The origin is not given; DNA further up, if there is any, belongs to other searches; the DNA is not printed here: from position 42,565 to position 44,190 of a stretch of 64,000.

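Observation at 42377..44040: rplU translationally coupled to a DEAD-box helicase carrying an 80-aa N-terminal RGG tail; rpmA displaced 8 kb away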

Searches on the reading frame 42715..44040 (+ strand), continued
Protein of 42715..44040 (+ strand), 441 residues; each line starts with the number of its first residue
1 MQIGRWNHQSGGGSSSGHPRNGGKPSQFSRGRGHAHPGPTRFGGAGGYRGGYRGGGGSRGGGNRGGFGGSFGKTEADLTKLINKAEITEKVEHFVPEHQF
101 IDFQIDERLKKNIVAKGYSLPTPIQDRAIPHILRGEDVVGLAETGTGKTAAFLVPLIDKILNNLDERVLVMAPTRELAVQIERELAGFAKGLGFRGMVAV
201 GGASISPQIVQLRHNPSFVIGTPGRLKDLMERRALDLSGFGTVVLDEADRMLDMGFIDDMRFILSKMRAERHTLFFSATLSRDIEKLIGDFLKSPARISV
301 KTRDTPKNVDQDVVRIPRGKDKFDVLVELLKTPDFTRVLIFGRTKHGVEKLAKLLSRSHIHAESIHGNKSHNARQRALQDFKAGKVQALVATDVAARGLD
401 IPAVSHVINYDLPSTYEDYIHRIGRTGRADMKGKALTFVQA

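Call 27: search_protein_families(library=pfam, alignment_id=A2, max_evalue=0.00001)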
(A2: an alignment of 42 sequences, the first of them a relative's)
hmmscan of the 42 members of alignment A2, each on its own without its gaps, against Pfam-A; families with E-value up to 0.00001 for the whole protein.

A. member 1, L036:11625-13307:+ (561 aa): 3 families
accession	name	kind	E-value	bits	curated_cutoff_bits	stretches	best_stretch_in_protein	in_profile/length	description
PF02775.26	TPP_enzyme_C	-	6.8e-51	172.5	21.9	1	390-537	1-151/151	Thiamine pyrophosphate enzyme, C-terminal TPP binding domain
PF00205.28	TPP_enzyme_M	-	1.9e-45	154.4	30.4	1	194-329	1-137/137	Thiamine pyrophosphate enzyme, central domain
PF02776.23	TPP_enzyme_N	-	4e-40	136.7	26.8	1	5-116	2-113/119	Thiamine pyrophosphate enzyme, N-terminal TPP binding domain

B. families by the number of members that match (of 42 scanned): 35 families (the first 25 are shown)
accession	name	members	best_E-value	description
PF13462.12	Thioredoxin_4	11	1.9e-28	Thioredoxin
PF01323.26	DSBA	11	8.9e-17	DSBA-like thioredoxin domain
PF00009.33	GTP_EFTU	4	4.6e-54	Elongation factor Tu GTP binding domain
PF21018.2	BipA_C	4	6.8e-41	TypA/BipA C-terminal domain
PF00679.30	EFG_C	4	1.8e-18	Elongation factor G C-terminus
PF01926.29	MMR_HSR1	4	4.7e-09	50S ribosome-binding GTPase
PF13098.12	Thioredoxin_2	4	1.1e-07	Thioredoxin-like domain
PF03144.31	GTP_EFTU_D2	3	4.7e-14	Elongation factor Tu domain 2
PF22042.2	EF-G_D2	2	2e-10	Elongation factor G domain 2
PF03083.21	MtN3_slv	2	3.1e-08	Sugar efflux transporter for intercellular exchange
PF04193.19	PQ-loop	2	1.4e-06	PQ loop repeat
PF02775.26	TPP_enzyme_C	1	6.8e-51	Thiamine pyrophosphate enzyme, C-terminal TPP binding domain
PF00005.33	ABC_tran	1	6e-46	ABC transporter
PF00205.28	TPP_enzyme_M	1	1.9e-45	Thiamine pyrophosphate enzyme, central domain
PF02776.23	TPP_enzyme_N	1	4e-40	Thiamine pyrophosphate enzyme, N-terminal TPP binding domain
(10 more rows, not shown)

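Call 41: search_protein_representatives(protein=window:42715-44040:+)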
Query: 441 residues. Proteins with E-value up to 0.001 (for the whole library): 105438; up to 1e-10: 52931; up to 1e-30: 16710. The best 150 are listed.
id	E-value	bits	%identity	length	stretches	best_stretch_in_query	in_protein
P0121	2.0e-150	517.8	59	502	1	10-439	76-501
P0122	5.9e-142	489.8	60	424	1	37-440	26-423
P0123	2.1e-139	481.4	57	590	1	13-439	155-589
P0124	1.1e-136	472.5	53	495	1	11-440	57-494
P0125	3.8e-133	460.8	38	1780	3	112-439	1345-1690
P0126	1.3e-132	459.1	56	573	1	28-439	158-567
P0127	7.4e-129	446.7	56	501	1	13-440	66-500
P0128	8.4e-128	443.2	54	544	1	8-439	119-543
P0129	1.8e-124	432.2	53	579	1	14-440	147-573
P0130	7.4e-124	430.2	55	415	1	50-439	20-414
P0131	7.7e-124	430.1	47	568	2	104-426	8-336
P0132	1.3e-123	429.4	56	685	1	73-440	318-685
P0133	6.0e-123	427.2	52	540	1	44-440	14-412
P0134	1.0e-120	419.8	54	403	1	46-439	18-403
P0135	5.6e-119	414.1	51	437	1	31-439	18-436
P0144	8.3e-114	397.1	51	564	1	25-440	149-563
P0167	2.8e-106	372.3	52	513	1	90-440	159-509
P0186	2.0e-97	343.1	43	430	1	9-439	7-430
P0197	7.0e-94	331.4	44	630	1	48-439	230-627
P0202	8.3e-93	327.9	46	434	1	89-440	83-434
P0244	4.2e-87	309.1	45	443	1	59-439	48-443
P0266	8.1e-86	304.9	44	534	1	86-439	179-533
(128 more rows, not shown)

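Call 44: list_cluster_members(proteins=[P0121, P0123, P0132, P0144, P0167, P0186, P0197, P0202, P0244, P0266])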
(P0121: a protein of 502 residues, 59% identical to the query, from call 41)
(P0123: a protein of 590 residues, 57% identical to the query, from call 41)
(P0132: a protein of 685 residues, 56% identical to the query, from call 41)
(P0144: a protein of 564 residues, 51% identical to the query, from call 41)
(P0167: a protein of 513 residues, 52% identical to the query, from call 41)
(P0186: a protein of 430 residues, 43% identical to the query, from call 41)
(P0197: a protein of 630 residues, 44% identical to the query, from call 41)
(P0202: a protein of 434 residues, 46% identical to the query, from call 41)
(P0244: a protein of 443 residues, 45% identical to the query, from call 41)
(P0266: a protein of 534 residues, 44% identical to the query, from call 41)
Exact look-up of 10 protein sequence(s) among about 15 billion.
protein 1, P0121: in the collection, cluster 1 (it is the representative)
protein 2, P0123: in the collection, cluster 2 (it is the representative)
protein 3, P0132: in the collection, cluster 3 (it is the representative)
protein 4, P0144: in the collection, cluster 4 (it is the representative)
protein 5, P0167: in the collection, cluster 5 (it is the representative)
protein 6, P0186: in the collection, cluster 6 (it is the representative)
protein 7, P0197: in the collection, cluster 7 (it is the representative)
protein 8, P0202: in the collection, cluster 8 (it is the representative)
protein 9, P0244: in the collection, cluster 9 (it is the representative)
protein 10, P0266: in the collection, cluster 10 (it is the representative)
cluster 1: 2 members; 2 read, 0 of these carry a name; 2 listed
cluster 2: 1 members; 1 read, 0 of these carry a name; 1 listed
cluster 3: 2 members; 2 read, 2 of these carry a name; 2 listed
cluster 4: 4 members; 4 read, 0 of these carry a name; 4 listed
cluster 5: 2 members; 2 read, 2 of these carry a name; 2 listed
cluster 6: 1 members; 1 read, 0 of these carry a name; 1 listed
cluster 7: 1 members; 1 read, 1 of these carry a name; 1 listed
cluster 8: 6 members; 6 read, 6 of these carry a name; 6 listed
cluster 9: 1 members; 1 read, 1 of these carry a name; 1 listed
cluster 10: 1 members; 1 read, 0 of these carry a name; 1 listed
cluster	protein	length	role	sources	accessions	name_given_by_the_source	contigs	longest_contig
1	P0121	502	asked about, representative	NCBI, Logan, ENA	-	-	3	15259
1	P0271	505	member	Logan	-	-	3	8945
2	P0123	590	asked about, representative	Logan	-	-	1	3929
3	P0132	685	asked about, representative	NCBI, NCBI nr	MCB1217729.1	DEAD/DEAH box helicase [bacterium]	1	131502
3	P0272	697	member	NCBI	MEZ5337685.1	MAG: DEAD/DEAH box helicase [bacterium]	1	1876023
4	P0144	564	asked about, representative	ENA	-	-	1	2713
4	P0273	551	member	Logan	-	-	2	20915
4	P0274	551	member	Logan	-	-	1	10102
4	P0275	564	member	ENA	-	-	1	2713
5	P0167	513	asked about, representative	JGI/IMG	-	superfamily II DNA/RNA helicase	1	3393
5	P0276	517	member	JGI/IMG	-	superfamily II DNA/RNA helicase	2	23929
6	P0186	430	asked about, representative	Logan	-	-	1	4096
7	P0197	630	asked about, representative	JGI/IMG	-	ATP-dependent RNA helicase RhlE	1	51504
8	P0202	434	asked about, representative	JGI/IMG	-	ATP-dependent RNA helicase RhlE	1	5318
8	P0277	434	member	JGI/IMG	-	ATP-dependent RNA helicase RhlE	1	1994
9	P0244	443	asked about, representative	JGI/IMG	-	ATP-dependent RNA helicase RhlE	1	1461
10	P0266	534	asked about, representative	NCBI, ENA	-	-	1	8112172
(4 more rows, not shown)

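Call 45: predict_structure(alignment_id=A3)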
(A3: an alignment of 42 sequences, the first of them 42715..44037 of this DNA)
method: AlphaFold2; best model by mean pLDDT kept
length: 441 residues; sequences in the alignment: 42
mean_pLDDT: 63.0   pTM: 0.51
mean pLDDT of the five models: 63.0, 59.9, 58.2, 56.9, 53.5
residues with pLDDT >= 90: 22; 70-90: 170; 50-70: 100; < 50: 149
segments of 3 or more residues with pLDDT < 50: 1-98, 120-135, 141-147, 299-310, 413-417, 424-431
pLDDT, mean of each block of 10 residues (from residue 1): 32 37 45 44 40 40 33 37 33 44 60 58 38 49 48 70 83 79 72 68 71 85 90 90 81 82 85 69 65 55 35 70 85 82 83 90 84 83 87 68 71 50 47 56 46
secondary structure, 60 per line:
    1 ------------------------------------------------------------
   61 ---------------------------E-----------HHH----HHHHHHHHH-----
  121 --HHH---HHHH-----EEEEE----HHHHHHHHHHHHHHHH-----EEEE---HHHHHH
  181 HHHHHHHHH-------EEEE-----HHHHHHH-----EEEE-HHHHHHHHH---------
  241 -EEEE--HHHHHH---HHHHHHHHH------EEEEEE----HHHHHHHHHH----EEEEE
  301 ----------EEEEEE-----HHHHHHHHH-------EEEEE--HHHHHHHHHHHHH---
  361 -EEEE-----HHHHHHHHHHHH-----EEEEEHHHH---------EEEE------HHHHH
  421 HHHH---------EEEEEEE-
elements in order: H107-115 H129-132 E138-142 H147-162 E168-171 H175-189 E197-200 H206-212 E218-221 H223-231 E242-245 H248-253 H257-265 E272-277 H282-291 E296-300 E311-316 H322-330 E338-342 H345-357 E362-365 H371-382 E388-392 H393-396 E406-409 H416-424 E434-440

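Call 46: find_encoding_contigs(protein=P0266, flank=4000, max_places=2)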
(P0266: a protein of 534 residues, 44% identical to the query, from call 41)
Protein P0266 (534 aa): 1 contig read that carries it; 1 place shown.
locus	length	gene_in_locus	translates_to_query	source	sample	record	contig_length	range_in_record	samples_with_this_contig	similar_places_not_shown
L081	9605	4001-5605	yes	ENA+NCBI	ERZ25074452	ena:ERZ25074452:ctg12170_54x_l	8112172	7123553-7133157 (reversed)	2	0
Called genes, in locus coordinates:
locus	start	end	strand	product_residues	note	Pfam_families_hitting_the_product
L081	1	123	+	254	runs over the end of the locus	-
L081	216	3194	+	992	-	PF13424:TPR_12, PF17874:TPR_MalT, PF00515:TPR_1 (weak), PF13181:TPR_8 (weak), PF13374:TPR_10, PF13424:TPR_12, PF13424:TPR_12, PF12770:CHAT, +7 more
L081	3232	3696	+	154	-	-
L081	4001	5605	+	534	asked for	PF04851:ResIII, PF00270:DEAD, PF13245:AAA_19 (faint), PF00271:Helicase_C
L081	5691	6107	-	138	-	PF00903:Glyoxalase, PF13669:Glyoxalase_4 (weak)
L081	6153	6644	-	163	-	PF00165:HTH_AraC, PF12833:HTH_18, PF00165:HTH_AraC (weak)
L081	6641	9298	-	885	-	PF12704:MacB_PCD, PF02687:FtsX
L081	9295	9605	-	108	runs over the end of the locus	PF03551:PadR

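Call 47: find_encoding_contigs(protein=P0132, flank=4000, max_places=2)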
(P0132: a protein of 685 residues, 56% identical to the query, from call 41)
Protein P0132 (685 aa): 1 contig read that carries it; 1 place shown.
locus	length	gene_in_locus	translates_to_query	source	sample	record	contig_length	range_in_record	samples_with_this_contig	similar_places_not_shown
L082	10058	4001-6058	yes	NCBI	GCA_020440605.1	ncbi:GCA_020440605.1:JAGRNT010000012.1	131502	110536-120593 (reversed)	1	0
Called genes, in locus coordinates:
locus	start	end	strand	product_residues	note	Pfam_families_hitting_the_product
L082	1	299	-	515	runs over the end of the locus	PF01522:Polysacc_deac_1, PF03065:Glyco_hydro_57 (faint)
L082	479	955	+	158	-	-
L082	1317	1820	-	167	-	PF00072:Response_reg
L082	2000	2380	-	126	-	-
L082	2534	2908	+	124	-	PF00581:Rhodanese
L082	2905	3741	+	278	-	PF02353:CMAS, PF01209:Ubie_methyltran, PF05175:MTS (faint), PF13489:Methyltransf_23, PF13847:Methyltransf_31, PF08241:Methyltransf_11, PF08242:Methyltransf_12, PF13649:Methyltransf_25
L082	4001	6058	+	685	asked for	PF04851:ResIII (weak), PF00270:DEAD, PF00271:Helicase_C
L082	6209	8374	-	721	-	PF02897:Peptidase_S9_N, PF00326:Peptidase_S9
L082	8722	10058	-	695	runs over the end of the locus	PF02897:Peptidase_S9_N, PF00326:Peptidase_S9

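Call 52: search_protein_families(library=ncbifam, proteins=[window:42715-44040:+], max_evalue=0.001)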
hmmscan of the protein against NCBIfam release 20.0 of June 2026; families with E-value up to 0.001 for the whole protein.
window:42715-44040:+ (441 aa): 49 families (the best 25 are shown)
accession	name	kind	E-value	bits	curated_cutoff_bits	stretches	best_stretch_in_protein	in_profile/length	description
NF053631.1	RNA_helic_CshA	equivalog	7.8e-117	390.8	646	1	100-440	1-342/434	degradosome RNA helicase CshA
NF007882.0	PRK10590.1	equivalog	4e-106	355.7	743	1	109-439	12-349/456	ATP-dependent RNA helicase RhlE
NF053710.1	RNA_heli_RhlE2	exception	1.5e-104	350.7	925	1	100-439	3-353/635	RNA helicase RhlE2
NF053711.1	RNA_heli_RhlE1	exception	1.1e-100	337.4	750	1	101-441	4-350/434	RNA helicase RhlE1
NF008744.0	PRK11776.1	equivalog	1.2e-96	324.1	524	1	98-440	4-347/460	ATP-dependent RNA helicase DbpA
NF008394.0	PRK11192.1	equivalog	7e-93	311.8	507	1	98-441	3-353/441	ATP-dependent RNA helicase SrmB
NF053636.1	DDHlcsCsdAPsy1082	equivalog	3.5e-89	299.7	890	1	99-437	4-345/512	DEAD/DEAH box helicase CsdA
NF003419.0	PRK04837.1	equivalog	3.1e-87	293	588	1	93-438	4-359/424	ATP-dependent RNA helicase RhlB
NF008642.0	PRK11634.1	equivalog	1e-85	288.5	989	1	98-440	6-350/628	DEAD/DEAH family ATP-dependent RNA helicase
NF002340.1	PRK01297.1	equivalog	1.4e-81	274.2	564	1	99-439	2-353/372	ATP-dependent RNA helicase RhlB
NF003390.0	PRK04537.1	equivalog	1.7e-73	248.6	732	1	99-439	10-361/572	ATP-dependent RNA helicase RhlB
NF010337.0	PRK13766.1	equivalog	1.6e-23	82.7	610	2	316-434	347-472/781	Hef nuclease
TIGR01389.1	recQ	equivalog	5e-18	64.9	640.2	1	316-438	205-327/591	DNA helicase RecQ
TIGR04121.1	DEXH_lig_assoc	equivalog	5.3e-17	60.8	850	1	111-433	5-350/804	ligase-associated DNA damage response DEXH box helicase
TIGR00614.1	recQ_fam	subfamily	1.4e-16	60.3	219.8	1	322-438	213-329/470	RecQ family ATP-dependent DNA helicase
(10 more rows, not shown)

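Call 59: find_encoding_contigs(protein=P0004, flank=3000, max_places=2)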
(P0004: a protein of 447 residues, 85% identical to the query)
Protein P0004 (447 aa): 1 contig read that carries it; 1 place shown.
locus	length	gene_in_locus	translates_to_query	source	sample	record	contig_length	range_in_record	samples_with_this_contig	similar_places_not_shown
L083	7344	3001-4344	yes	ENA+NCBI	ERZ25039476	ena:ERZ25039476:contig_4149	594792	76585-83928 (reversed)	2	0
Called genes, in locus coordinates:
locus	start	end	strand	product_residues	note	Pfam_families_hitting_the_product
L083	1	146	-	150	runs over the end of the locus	PF09424:YqeY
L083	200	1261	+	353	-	PF02646:RmuC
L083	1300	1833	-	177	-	-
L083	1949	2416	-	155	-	-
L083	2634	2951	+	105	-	PF00829:Ribosomal_L21p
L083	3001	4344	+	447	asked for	PF00270:DEAD, PF04851:ResIII (weak), PF00271:Helicase_C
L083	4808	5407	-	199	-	PF21176:RecR_HhH, PF01751:Toprim, PF13662:Toprim_4, PF21175:RecR_C (weak)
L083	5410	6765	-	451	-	PF00772:DnaB, PF13481:AAA_25, PF03796:DnaB_C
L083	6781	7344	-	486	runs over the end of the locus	PF01921:tRNA-synt_1f (faint), PF01406:tRNA-synt_1e, PF09334:tRNA-synt_1g (weak), PF23493:CysS_C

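Call 60: find_encoding_contigs(protein=P0003, flank=3000, max_places=2)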
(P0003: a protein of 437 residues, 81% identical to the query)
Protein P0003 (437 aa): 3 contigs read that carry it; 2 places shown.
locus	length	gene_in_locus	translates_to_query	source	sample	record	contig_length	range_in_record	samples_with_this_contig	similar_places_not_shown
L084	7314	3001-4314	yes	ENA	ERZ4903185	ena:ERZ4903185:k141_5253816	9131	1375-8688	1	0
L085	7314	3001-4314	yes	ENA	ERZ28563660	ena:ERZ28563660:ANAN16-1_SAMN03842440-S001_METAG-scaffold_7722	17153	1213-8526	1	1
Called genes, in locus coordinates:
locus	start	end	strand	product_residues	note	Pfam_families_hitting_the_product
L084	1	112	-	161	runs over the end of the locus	PF09424:YqeY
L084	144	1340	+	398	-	PF01266:DAO, PF13450:NAD_binding_8 (faint)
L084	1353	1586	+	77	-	-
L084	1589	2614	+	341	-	PF02646:RmuC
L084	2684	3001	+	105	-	PF00829:Ribosomal_L21p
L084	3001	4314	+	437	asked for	PF00270:DEAD, PF04851:ResIII (weak), PF00271:Helicase_C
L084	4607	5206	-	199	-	PF21176:RecR_HhH, PF01751:Toprim, PF13662:Toprim_4, PF21175:RecR_C (weak)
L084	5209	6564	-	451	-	PF00772:DnaB, PF13481:AAA_25, PF03796:DnaB_C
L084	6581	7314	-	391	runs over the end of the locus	?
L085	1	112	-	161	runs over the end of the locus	PF09424:YqeY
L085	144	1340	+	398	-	PF01266:DAO, PF13450:NAD_binding_8 (faint)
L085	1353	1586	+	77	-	-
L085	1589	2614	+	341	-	PF02646:RmuC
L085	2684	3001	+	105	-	PF00829:Ribosomal_L21p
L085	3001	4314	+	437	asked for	PF00270:DEAD, PF04851:ResIII (weak), PF00271:Helicase_C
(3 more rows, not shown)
